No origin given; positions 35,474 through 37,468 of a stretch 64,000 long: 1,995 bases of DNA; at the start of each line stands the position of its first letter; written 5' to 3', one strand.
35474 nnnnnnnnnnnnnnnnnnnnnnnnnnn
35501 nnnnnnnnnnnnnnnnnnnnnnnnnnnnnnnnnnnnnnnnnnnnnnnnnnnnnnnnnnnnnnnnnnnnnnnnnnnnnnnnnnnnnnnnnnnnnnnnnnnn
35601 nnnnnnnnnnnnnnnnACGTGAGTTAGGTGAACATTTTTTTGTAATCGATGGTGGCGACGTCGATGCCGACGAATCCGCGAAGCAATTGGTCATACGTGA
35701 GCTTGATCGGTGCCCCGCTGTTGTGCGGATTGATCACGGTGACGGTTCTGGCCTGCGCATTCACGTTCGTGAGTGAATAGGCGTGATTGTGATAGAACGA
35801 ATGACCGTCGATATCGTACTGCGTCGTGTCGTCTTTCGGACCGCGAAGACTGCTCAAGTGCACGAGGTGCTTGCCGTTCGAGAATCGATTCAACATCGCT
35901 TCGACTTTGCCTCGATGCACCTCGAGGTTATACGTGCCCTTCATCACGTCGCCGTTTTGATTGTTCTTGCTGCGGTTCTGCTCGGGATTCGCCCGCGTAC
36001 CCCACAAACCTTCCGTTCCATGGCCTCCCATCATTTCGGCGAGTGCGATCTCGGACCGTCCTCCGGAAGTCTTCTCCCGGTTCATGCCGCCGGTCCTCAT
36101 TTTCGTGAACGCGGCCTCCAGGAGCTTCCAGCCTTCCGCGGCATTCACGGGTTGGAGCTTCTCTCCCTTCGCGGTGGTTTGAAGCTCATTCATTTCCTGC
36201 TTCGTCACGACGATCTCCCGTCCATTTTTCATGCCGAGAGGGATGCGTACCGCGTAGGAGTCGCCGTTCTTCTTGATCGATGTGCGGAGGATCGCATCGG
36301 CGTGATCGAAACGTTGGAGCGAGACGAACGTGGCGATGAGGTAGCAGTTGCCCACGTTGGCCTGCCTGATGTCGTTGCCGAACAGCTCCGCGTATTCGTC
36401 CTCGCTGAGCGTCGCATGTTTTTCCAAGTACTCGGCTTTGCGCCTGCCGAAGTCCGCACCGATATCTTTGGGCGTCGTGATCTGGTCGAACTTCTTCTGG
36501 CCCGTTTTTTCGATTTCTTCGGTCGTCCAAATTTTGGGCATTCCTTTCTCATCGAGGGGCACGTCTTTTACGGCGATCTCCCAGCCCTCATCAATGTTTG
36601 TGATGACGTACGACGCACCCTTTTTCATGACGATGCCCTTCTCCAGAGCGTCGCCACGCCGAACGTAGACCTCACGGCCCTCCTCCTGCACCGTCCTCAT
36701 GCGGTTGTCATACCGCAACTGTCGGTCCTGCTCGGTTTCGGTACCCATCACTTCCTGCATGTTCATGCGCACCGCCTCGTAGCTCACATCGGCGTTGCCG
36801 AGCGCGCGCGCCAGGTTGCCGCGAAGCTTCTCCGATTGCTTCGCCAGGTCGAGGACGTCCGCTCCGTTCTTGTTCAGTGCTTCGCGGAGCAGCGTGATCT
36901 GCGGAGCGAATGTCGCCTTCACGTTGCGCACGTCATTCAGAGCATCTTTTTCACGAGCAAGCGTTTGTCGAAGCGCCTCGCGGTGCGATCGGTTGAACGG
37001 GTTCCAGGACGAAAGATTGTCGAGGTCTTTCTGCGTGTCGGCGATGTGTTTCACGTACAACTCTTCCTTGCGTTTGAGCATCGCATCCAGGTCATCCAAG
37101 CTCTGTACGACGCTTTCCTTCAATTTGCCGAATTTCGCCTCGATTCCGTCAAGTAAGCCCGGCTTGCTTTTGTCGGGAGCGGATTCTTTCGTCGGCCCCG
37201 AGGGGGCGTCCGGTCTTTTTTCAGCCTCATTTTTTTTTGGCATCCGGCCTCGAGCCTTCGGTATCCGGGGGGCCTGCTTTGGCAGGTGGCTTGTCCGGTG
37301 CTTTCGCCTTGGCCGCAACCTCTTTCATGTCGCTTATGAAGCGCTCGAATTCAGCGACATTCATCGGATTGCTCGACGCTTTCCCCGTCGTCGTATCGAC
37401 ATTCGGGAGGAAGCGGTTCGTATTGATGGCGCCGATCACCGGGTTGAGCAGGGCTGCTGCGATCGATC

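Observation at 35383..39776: Four-gene operon with a calpain-like Cys-His-Asn protease, a 728-aa charged protein and a small acidic terminal protein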

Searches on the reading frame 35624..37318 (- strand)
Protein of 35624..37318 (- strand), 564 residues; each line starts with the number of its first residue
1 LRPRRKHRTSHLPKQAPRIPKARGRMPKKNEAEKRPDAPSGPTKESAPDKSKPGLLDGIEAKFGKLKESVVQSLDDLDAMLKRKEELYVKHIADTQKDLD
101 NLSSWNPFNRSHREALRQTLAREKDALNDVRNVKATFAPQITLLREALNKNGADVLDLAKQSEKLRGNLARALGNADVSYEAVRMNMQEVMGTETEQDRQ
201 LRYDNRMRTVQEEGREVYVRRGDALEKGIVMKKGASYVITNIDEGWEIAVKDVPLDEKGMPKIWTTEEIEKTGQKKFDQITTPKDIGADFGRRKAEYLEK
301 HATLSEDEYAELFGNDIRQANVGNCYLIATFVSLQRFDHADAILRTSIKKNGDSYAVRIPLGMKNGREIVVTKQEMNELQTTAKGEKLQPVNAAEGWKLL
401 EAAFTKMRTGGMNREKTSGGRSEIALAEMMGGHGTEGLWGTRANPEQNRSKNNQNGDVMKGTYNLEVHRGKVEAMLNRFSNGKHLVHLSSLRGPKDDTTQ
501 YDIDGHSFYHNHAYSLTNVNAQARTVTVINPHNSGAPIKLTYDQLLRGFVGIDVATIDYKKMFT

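Call 3: search_protein_families(library=pfam, proteins=[window:35624-37318:-], max_evalue=1)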
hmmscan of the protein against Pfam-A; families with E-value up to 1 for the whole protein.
window:35624-37318:- (564 aa): 5 families
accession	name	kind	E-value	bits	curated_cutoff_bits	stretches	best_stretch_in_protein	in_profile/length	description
PF00648.27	Peptidase_C2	-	0.0016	18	23.8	1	314-522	47-226/297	Calpain family cysteine protease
PF24228.1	CrAss_Ring_1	-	0.06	13.2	27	1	189-265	103-180/272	Phage tail ring protein 1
PF19593.4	DUF6098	-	0.12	12.6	27.2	1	69-104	6-41/141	Family of unknown function (DUF6098)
PF24675.1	NpmA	-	0.16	11.6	60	0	357-405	134-183/214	16S rRNA (adenine(1408)-N(1))-methyltransferase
PF13801.11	Metal_resist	-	0.2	12.3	29.2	1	143-201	49-107/125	Heavy-metal resistance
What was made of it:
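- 35627..36460 (-): Calpain-family (C2-like) cysteine protease domain, residues ~262-539. Key codons: Gln294 36364..36362, Cys300 36346..36344, His487 35785..35783, Asn505 35731..35729. The window protein scores 18 bits against Pfam PF00648, below the 23.8-bit cutoff (call 3).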

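Call 4: search_protein_families(library=ncbifam, proteins=[window:35624-37318:-], max_evalue=1)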
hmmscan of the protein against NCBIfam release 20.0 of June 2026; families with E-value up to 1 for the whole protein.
window:35624-37318:- (564 aa): 1 family
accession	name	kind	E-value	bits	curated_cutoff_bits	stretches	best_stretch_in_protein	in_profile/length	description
NF047617.1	LIC12077_fam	equivalog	0.044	13.9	110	1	190-235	4-51/68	LIC12077 family protein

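Call 5: search_solved_structures(query=window:35624-37318:-, max_evalue=10, show_alignments=3)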
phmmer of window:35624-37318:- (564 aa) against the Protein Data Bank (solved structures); distinct sequences matched with E-value up to 10: 2.
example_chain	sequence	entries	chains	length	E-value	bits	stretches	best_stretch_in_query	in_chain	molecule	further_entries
5byo_A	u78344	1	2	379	0.17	14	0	208-250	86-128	dTor_12x31L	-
4yxz_A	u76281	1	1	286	0.33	13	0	209-251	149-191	dTor_9x31L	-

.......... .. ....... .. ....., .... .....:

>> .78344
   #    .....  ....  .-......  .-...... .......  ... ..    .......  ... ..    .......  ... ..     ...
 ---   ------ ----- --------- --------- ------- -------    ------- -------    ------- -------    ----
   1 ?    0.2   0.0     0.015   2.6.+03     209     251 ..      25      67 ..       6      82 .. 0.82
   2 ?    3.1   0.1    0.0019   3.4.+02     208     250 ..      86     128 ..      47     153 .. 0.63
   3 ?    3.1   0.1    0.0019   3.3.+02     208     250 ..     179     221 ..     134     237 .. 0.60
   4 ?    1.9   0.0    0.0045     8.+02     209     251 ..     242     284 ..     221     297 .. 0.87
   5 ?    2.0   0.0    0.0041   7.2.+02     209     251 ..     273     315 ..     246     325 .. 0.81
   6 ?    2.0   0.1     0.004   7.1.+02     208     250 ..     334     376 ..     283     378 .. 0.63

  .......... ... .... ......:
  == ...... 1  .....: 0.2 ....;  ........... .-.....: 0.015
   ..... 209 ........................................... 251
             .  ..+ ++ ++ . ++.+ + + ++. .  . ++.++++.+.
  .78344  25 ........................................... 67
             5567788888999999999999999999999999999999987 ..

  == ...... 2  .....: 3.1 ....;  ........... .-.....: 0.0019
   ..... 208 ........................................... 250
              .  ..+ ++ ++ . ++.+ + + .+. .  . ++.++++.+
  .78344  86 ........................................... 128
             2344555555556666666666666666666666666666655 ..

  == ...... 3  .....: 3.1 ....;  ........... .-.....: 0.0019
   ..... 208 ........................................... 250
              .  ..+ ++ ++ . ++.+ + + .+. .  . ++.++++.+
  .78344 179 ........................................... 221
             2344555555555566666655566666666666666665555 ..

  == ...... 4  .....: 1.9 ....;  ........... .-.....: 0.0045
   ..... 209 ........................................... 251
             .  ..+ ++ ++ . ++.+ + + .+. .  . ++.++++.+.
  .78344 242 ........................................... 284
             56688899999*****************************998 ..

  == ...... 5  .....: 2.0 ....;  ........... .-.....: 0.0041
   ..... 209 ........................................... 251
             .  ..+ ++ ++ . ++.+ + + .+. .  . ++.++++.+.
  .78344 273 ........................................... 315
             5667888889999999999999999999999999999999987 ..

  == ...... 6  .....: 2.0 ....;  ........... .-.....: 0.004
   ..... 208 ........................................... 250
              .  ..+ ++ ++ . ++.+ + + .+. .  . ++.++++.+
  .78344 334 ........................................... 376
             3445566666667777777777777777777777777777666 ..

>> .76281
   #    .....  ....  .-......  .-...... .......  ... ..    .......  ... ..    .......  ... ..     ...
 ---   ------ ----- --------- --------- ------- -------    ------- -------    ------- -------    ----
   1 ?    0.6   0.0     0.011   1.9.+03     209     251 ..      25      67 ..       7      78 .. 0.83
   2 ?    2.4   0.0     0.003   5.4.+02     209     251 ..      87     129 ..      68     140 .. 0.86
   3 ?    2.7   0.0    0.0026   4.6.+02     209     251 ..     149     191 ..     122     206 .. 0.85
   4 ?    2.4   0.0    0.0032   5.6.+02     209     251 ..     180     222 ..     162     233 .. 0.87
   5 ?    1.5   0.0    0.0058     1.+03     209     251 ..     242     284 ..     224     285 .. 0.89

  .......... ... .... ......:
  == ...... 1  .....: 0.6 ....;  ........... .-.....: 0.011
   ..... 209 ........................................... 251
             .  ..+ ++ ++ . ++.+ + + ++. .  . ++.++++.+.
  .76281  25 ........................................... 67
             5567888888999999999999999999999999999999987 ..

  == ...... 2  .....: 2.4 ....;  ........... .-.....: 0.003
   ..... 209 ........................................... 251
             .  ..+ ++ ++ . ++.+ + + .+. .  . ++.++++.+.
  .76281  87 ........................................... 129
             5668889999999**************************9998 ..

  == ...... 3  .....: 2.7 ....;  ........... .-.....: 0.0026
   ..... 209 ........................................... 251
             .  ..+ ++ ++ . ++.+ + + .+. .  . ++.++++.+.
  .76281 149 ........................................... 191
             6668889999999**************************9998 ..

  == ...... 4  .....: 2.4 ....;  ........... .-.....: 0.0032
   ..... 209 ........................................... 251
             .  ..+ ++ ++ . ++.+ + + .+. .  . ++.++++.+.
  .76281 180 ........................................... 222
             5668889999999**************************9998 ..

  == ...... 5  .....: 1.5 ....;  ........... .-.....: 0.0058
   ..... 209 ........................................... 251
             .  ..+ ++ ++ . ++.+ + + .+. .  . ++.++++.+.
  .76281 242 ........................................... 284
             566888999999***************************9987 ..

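Call 10: find_homologous_proteins(query=window:35624-37243:-)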
Query window:35624-37243:- (539 aa): 5 proteins with E <= 0.001 among 8000 candidates.
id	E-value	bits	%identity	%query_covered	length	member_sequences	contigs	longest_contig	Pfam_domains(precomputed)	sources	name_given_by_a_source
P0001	0.0e+0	1211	100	100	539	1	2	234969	-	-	-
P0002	3.1e-225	767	72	90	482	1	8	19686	-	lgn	-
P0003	7.3e-140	485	46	98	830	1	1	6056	PF00648.28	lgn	-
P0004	1.5e-25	108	31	49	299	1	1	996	-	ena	-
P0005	1.9e-22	98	31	49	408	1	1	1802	PF00648.28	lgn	-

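Call 13: find_encoding_contigs(protein=P0002, flank=8000, max_places=4)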
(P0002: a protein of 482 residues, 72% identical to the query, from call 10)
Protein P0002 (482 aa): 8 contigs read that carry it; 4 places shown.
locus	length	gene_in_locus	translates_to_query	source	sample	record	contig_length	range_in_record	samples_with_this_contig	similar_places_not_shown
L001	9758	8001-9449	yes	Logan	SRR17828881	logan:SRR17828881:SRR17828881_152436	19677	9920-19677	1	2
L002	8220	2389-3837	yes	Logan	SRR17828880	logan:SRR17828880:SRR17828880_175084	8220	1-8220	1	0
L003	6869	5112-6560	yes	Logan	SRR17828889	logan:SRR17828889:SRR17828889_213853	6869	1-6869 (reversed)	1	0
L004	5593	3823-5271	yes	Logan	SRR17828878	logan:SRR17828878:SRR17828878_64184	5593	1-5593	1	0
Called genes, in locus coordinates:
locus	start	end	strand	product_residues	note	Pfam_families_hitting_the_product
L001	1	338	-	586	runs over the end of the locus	PF13948:DUF4215 (weak)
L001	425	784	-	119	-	PF02021:UPF0102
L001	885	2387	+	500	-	PF13541:ChlI, PF00158:Sigma54_activat (faint), PF01078:Mg_chelatase, PF05496:RuvB_N (faint), PF07728:AAA_5, PF00493:MCM (weak), PF13335:Mg_chelatase_C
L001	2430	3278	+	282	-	PF00215:OMPdecase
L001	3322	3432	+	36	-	-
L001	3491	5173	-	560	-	PF00395:SLH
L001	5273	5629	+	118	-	-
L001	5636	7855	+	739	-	-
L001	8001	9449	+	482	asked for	-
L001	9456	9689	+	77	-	-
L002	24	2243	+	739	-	-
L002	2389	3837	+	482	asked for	-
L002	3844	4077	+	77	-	-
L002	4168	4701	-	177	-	PF01583:APS_kinase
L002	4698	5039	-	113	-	PF01467:CTP_transf_like (weak)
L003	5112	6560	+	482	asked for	-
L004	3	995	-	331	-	?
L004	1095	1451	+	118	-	-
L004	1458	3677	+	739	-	-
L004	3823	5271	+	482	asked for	-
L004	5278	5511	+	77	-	-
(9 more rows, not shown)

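Call 14: find_encoding_contigs(protein=P0003, flank=8000, max_places=4)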
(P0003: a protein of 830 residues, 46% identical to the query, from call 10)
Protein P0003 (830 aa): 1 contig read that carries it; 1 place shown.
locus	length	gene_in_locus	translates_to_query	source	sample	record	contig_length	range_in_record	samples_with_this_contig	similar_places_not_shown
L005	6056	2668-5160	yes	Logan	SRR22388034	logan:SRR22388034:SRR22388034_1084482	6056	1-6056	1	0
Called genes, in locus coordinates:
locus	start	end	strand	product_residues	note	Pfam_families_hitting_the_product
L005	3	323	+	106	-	?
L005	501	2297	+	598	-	-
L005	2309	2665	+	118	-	-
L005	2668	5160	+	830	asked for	PF00648:Peptidase_C2 (faint)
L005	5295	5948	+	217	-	-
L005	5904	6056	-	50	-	?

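Call 45: predict_structure(alignment_id=A4)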
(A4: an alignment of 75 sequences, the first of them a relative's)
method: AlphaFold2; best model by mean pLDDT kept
length: 539 residues; sequences in the alignment: 75
mean_pLDDT: 86.2   pTM: 0.71
mean pLDDT of the five models: 86.2, 84.6, 84.3, 83.9, 83.3
residues with pLDDT >= 90: 354; 70-90: 96; 50-70: 49; < 50: 40
segments of 3 or more residues with pLDDT < 50: 1-16, 18-23, 417-433
pLDDT, mean of each block of 10 residues (from residue 1): 41 46 53 85 92 91 89 82 75 87 90 93 91 91 83 61 64 88 95 94 97 94 95 91 82 61 92 96 97 97 98 97 98 94 98 97 98 98 98 93 84 57 46 59 93 95 93 93 97 96 98 98 95 90
secondary structure, 60 per line:
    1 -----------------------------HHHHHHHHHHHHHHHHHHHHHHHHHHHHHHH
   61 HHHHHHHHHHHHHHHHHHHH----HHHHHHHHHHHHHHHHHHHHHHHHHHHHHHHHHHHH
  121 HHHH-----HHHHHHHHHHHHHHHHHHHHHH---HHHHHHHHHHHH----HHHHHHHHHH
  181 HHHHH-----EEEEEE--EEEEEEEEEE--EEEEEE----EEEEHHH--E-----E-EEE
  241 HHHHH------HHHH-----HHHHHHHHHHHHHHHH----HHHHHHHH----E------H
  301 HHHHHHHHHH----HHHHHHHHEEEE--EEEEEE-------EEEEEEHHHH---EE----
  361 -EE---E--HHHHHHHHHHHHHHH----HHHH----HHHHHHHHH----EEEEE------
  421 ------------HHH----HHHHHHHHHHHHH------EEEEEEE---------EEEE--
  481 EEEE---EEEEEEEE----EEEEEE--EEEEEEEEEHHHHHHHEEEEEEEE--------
elements in order: H30-80 H85-124 H130-151 H155-166 H171-185 E191-196 E199-208 E211-216 E221-224 E238-240 H241-245 H252-255 H261-276 H281-288 H300-310 H315-322 E323-326 E329-334 E342-347 H348-351 H370-384 H389-392 H397-405 E410-414 H440-452 E459-465 E475-478 E481-484 E488-495 E500-505 E508-516 H517-523 E524-531
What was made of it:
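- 35624..37243 (-): g3: 539 aa from the ATG. The model shows a helical region (residues 30-185), a small beta domain (191-240) and a C-terminal calpain-like protease domain. AlphaFold2 model with mean pLDDT 86.2 (call 45).
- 35627..36460 (-): In the model, Cys sits at a helix N-terminus, and His and Asn lie on adjacent strands (call 45).
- The confident model places Cys300 at a helix N-terminus and His487/Asn505 on neighbouring strands (call 45).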

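Call 48: fold_search(model_id=the predicted structure, library=pdb)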
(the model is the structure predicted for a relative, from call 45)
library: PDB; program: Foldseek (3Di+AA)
matches with E <= 10: 463; with E <= 0.001: 0
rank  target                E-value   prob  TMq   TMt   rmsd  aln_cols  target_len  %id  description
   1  6vxn_A                2.5e-02  0.72  0.10  0.19  17.6       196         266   12  Cryo-EM structure of Arabidopsis thaliana MSL1 A320V (released 2020-08-05)
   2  5xe9_B                5.1e-02  0.93  0.11  0.41   8.3       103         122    9  Crystal Structure of the Complex of the Peptidase Domain of Streptococcus mutans ComA with a Small Molecule Inhibitor. (released 2017-06-28)
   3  5xe8_A                5.6e-02  0.95  0.16  0.49   6.7       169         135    8  Crystal Structure of the Peptidase Domain of Streptococcus mutans ComA (released 2017-06-28)
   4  5c5b_A                7.6e-02  0.66  0.13  0.19  26.7       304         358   10  Crystal Structure of Human APPL BAR-PH Heterodimer (released 2016-06-22)
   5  9bgq_A                1.8e-01  0.35  0.09  0.27  17.1       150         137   11  Cryo-EM structure of Trypanosoma cruzi MscS (released 2025-05-07)
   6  6vxm_A                1.8e-01  0.33  0.10  0.18  20.0       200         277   14  Cryo-EM structure of Arabidopsis thaliana MSL1 (released 2020-08-05)
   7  5h3d_B                1.9e-01  0.66  0.16  0.23  25.0       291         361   13  Helical structure of membrane tubules decorated by ACAP1 (BARPH doamin) protein by cryo-electron microscopy and MD sim (released 2019-01-16)
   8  3b79                  2.1e-01  0.63  0.08  0.31  10.2        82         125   13  Crystal structure of the N-terminal peptidase C39 like domain of the toxin secretion ATP-binding protein from Vibrio par (released 2007-11-13)
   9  2elb                  2.2e-01  0.47  0.14  0.20  25.6       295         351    9  Crystal Structure of the BAR-PH domain of human APPL1 (released 2007-05-29)
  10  5xe9_A                2.4e-01  0.72  0.14  0.45   6.3       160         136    8  Crystal Structure of the Complex of the Peptidase Domain of Streptococcus mutans ComA with a Small Molecule Inhibitor. (released 2017-06-28)
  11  5c5b_C                2.9e-01  0.41  0.14  0.19  26.3       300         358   10  Crystal Structure of Human APPL BAR-PH Heterodimer (released 2016-06-22)
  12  9bgu_A                2.9e-01  0.25  0.09  0.26  17.0       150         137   11  Cryo-EM structure of Trypanosoma cruzi MscS G63V in lipid nanodiscs (released 2025-05-07)
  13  2q13                  3.0e-01  0.47  0.14  0.20  25.4       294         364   11  Crystal structure of BAR-PH domain of APPL1 (released 2007-08-14)
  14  5c5b_D                3.4e-01  0.57  0.16  0.22  25.7       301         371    8  Crystal Structure of Human APPL BAR-PH Heterodimer (released 2016-06-22)
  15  9bgt_A                3.5e-01  0.25  0.09  0.27  17.1       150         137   11  Cryo-EM structure of Trypanosoma cruzi MscS C66L in nanodiscs (released 2025-05-07)
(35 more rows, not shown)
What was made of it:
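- The best protease matches were C39 papain-like domains at E ~0.05 (call 48).
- Tried and rejected: Foldseek of the full-length g3 model against PDB (call 48).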

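Call 56: search_protein_families(library=padloc, proteins=[window:35624-37243:-], max_evalue=0.1)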
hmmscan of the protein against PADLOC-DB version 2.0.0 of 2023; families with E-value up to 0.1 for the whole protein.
window:35624-37243:- (539 aa): 0 families

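Call 57: search_protein_families(library=phrogs, proteins=[window:35624-37243:-], max_evalue=0.1)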
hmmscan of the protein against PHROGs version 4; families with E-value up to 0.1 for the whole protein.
window:35624-37243:- (539 aa): 1 family
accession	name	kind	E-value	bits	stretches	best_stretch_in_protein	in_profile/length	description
phrog_19651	-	unknown function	0.051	14.8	0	484-525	4-45/112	-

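Call 74: search_protein_families(library=pfam, proteins=[L005:501-2294:+, L005:5295-5945:+, L005:2309-2662:+], max_evalue=0.01)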
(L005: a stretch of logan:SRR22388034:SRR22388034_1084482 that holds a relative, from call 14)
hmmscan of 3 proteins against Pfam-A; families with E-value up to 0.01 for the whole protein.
L005:501-2294:+ (598 aa): 0 families

L005:5295-5945:+ (217 aa): 0 families

L005:2309-2662:+ (118 aa): 1 family
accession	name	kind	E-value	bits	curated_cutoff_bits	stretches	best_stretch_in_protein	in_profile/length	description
PF09016.15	Pas_Saposin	-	0.0052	17.4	27.5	0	42-80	7-45/73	Pas factor saposin fold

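Call 80: search_solved_structures(query=A4, max_evalue=0.01, show_alignments=1)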
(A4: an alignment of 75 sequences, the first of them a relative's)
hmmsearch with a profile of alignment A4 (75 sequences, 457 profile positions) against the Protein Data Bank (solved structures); distinct sequences matched with E-value up to 0.01: 11.
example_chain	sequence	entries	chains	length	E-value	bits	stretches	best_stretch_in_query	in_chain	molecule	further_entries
1zcm_A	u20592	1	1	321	2.7e-05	26.7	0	179-200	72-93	Calpain 1, large [catalytic] subunit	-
2nqa_A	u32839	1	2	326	2.8e-05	26.6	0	368-396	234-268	Calpain-8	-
2p0r_A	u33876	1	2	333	6.3e-05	25.4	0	179-200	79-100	Calpain-9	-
1tl9_A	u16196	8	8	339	8.8e-05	25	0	179-200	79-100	Calpain 1, large [catalytic] subunit | Calpain-1 catalytic subunit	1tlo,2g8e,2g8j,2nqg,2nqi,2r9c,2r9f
1ziv_A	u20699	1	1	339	9.1e-05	24.9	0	179-200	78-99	Calpain 9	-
7w7o_A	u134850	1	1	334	0.00021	23.7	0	179-200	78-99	Calpain-1 catalytic subunit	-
2ary_A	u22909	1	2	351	0.00026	23.4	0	179-200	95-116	Calpain-1 catalytic subunit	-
6p3q_A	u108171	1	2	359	0.00054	22.4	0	178-200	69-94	Calpain-5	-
1kfu_L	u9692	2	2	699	0.0026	20.1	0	179-201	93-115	M-CALPAIN LARGE SUBUNIT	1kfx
7x79_A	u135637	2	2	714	0.0029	20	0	179-200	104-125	Calpain-1 catalytic subunit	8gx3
6bjd_A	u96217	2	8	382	0.004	19.5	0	179-204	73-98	Calpain-3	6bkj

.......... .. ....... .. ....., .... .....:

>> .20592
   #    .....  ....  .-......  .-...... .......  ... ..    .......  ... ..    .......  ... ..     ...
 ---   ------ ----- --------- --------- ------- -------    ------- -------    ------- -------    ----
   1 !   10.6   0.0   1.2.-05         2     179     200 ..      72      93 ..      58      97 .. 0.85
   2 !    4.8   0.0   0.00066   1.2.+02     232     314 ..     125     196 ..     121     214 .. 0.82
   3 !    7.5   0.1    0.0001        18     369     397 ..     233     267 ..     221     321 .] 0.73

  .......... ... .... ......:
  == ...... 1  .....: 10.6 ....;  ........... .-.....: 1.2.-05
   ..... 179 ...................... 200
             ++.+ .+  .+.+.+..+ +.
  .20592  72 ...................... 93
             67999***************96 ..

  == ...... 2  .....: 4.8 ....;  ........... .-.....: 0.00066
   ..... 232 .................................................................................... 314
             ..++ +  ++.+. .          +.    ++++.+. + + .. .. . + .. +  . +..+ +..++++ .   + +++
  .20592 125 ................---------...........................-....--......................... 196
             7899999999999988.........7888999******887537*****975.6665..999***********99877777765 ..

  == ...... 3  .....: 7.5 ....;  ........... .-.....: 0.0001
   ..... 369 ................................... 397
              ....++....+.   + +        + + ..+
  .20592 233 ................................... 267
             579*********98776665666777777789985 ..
